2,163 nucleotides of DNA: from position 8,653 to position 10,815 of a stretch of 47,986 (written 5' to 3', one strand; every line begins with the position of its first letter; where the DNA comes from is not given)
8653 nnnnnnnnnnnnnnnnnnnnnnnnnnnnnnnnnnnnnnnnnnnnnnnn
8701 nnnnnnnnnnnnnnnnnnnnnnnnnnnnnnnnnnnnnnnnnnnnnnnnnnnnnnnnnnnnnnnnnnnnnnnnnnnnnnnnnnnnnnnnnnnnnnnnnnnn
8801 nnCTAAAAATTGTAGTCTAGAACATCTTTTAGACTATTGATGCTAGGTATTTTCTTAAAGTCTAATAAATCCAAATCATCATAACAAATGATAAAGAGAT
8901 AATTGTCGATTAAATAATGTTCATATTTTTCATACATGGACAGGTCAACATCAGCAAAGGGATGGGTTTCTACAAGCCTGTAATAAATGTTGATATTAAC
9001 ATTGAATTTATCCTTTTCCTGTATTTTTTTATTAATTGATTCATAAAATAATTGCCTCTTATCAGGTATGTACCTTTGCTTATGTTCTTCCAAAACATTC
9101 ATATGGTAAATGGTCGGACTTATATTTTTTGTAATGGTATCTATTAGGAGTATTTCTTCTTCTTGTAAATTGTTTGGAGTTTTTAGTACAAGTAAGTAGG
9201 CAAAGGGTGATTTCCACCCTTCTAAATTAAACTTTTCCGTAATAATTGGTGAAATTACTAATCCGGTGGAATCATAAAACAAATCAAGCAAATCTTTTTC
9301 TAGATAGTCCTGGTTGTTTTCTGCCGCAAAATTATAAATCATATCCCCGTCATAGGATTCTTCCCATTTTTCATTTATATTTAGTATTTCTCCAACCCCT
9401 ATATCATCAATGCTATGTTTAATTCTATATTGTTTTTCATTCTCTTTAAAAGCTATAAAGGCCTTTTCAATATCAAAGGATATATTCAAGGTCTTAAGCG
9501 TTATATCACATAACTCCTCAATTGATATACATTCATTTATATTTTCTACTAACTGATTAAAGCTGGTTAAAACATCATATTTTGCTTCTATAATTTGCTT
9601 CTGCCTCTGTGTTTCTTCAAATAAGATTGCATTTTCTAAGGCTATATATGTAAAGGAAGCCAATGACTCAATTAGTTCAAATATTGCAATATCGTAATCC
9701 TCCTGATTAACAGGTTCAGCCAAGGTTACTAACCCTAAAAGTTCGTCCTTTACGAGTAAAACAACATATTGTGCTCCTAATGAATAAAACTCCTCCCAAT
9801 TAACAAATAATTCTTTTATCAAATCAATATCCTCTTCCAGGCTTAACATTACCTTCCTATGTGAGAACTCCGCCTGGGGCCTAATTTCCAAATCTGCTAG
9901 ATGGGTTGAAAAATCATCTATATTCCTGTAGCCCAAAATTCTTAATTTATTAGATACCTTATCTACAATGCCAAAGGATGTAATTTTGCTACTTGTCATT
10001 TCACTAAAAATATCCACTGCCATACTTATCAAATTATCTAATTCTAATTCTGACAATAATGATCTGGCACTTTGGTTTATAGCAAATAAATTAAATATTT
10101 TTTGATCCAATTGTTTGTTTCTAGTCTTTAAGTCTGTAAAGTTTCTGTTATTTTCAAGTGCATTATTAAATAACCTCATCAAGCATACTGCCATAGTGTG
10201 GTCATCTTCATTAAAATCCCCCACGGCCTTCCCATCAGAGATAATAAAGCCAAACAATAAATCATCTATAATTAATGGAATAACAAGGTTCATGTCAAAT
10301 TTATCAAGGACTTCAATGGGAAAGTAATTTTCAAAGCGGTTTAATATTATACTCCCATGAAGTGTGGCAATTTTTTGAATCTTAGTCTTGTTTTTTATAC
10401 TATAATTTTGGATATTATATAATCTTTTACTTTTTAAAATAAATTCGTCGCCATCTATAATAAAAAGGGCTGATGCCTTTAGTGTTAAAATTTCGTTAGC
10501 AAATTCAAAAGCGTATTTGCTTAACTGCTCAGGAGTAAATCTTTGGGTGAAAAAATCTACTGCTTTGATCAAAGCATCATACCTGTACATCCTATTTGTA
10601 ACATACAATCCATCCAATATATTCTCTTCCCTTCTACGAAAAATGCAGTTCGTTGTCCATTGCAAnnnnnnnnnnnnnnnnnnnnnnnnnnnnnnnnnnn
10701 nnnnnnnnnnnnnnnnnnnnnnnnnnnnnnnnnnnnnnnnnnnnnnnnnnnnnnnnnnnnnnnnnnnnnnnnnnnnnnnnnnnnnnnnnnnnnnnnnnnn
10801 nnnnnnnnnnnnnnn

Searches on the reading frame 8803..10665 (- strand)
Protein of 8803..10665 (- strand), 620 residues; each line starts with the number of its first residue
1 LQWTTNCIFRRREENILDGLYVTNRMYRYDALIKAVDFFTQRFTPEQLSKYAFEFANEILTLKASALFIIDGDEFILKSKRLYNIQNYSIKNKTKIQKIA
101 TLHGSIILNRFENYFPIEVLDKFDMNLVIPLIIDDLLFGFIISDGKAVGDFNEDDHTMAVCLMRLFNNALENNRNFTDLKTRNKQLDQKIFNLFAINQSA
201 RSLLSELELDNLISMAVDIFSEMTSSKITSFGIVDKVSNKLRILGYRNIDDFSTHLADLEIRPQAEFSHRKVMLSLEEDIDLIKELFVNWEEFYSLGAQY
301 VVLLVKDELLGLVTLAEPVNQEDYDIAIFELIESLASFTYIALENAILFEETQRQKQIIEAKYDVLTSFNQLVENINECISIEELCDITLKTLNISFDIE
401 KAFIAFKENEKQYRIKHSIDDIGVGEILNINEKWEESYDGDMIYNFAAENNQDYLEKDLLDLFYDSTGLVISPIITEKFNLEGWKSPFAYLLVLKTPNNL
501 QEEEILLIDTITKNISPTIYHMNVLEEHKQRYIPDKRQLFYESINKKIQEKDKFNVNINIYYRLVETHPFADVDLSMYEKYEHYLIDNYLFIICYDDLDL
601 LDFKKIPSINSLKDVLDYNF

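Call 7: search_protein_families(library=pfam, proteins=[window:8803-10665:-])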
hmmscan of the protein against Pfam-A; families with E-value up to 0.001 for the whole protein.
window:8803-10665:- (620 aa): 1 family
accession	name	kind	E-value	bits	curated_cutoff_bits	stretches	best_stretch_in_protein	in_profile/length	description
PF13492.12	GAF_3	-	1.6e-07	32.2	27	0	45-172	2-129/129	GAF domain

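Call 69: search_protein_families(library=ncbifam, proteins=[window:8803-10665:-], max_evalue=0.01)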
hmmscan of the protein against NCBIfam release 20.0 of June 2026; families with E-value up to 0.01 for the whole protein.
window:8803-10665:- (620 aa): 0 families
